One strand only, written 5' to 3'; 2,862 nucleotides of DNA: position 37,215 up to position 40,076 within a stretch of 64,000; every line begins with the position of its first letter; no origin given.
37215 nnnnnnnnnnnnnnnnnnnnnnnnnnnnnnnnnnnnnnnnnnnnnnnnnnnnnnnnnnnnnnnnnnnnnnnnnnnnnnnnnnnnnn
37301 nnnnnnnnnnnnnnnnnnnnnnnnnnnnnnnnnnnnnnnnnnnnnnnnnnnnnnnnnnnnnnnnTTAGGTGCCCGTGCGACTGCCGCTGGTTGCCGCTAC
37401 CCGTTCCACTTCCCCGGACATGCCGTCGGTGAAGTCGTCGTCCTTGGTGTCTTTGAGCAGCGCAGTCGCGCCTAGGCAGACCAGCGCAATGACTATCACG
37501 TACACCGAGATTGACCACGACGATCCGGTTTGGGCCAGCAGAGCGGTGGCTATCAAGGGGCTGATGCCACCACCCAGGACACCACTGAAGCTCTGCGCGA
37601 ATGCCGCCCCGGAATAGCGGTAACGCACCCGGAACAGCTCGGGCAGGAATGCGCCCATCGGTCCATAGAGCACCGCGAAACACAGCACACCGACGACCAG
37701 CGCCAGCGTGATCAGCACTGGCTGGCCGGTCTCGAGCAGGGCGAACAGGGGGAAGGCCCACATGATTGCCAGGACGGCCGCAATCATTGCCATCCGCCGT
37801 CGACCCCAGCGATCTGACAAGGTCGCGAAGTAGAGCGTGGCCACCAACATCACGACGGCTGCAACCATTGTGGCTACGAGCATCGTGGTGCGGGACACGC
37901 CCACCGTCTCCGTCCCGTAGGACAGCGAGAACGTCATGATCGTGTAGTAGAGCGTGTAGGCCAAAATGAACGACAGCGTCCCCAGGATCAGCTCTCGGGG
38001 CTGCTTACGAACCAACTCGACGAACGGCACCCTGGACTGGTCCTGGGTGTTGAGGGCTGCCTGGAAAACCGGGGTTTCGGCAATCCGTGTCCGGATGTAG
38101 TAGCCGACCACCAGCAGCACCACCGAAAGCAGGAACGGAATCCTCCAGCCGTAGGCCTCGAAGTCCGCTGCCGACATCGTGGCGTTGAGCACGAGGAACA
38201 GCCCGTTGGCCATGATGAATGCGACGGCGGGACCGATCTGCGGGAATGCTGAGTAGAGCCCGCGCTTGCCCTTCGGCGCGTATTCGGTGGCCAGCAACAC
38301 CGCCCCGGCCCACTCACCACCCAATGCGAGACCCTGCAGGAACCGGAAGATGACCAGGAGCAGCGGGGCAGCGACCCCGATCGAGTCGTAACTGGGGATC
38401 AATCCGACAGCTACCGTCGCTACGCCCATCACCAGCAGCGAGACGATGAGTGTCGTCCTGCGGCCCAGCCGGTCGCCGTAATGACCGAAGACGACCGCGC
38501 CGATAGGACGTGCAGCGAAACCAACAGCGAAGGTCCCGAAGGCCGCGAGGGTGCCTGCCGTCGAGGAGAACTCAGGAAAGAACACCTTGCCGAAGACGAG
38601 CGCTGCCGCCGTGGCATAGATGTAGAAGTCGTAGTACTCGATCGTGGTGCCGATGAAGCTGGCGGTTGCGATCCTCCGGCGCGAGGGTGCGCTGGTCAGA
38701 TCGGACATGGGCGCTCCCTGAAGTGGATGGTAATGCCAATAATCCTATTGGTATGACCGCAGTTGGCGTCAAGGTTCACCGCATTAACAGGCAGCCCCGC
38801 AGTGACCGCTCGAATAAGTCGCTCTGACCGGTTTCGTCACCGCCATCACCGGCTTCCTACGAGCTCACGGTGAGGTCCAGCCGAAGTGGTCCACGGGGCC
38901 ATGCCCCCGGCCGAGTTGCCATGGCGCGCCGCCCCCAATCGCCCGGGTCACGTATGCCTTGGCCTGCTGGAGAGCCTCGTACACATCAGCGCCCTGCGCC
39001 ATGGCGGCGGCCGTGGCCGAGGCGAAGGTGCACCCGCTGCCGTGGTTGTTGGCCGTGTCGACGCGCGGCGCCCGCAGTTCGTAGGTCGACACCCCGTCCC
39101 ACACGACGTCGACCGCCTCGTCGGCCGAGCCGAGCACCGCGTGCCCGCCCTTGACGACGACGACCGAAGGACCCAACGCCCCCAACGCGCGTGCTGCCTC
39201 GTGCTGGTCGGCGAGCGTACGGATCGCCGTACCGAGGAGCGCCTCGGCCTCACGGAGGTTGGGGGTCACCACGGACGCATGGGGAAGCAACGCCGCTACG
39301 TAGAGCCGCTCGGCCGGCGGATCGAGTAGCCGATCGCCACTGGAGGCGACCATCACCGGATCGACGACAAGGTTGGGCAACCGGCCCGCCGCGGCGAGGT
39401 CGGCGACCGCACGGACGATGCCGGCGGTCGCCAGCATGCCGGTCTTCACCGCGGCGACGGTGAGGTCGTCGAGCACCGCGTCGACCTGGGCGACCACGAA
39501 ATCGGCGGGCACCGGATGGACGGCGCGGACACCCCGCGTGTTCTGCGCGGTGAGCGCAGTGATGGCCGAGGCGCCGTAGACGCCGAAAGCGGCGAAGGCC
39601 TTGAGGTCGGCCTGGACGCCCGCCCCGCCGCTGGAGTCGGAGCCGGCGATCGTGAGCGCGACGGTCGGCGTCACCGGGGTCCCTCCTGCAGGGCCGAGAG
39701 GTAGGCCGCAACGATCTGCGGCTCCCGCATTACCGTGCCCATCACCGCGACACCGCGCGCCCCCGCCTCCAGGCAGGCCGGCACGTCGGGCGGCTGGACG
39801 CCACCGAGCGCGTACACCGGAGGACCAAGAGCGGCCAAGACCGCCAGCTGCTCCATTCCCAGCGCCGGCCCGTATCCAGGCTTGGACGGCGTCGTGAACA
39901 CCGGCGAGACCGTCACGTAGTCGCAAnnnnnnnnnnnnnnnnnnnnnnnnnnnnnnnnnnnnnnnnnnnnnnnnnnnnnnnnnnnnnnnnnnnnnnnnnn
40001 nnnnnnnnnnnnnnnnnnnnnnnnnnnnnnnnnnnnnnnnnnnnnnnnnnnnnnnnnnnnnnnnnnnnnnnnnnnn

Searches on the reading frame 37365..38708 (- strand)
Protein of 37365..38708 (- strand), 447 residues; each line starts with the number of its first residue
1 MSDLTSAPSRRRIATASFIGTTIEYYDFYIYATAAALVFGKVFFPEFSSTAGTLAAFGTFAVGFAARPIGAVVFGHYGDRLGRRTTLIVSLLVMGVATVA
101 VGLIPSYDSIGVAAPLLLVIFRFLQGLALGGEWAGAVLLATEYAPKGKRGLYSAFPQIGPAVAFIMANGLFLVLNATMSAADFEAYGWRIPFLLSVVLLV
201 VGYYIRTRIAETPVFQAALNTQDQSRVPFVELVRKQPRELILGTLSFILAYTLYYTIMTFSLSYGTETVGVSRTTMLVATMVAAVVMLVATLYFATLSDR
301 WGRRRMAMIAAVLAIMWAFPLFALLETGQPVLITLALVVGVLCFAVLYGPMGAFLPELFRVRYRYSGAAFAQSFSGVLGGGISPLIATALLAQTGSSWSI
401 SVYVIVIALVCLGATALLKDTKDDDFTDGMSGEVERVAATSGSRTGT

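Call 49: search_protein_families(library=pfam, proteins=[window:37365-38708:-], max_evalue=0.001)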
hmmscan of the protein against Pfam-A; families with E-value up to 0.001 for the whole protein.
window:37365-38708:- (447 aa): 4 families
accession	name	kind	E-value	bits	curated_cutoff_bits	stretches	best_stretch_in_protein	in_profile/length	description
PF07690.21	MFS_1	-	2.5e-40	138.9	33.4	2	18-384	2-347/347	Major Facilitator Superfamily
PF00083.30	Sugar_tr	-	3.7e-33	115.5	22.3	2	15-225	4-207/452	Sugar (and other) transporter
PF13347.12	MFS_2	-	5.2e-08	32.3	27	1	157-393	143-383/427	MFS/sugar transport protein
PF12832.13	MFS_1_like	-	8.5e-06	25.5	25.2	0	79-157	272-343/373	MFS_1 like family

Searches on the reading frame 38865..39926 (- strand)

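Call 49: search_protein_families(library=pfam, proteins=[window:38865-39926:-], max_evalue=0.001)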
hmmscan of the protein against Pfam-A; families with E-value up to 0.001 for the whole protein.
window:38865-39926:- (353 aa): 3 families
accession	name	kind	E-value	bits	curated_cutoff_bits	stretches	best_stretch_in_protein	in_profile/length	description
PF08543.17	Phos_pyr_kin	-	6.6e-89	297.9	27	1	97-346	1-246/246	Phosphomethylpyrimidine kinase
PF00294.29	PfkB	-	1.9e-11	44.3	25.8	1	194-324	167-284/302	pfkB family carbohydrate kinase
PF01256.23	Carb_kinase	-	0.00096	19.1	27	0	211-278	111-178/242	NAD(P)H-hydrate dehydratase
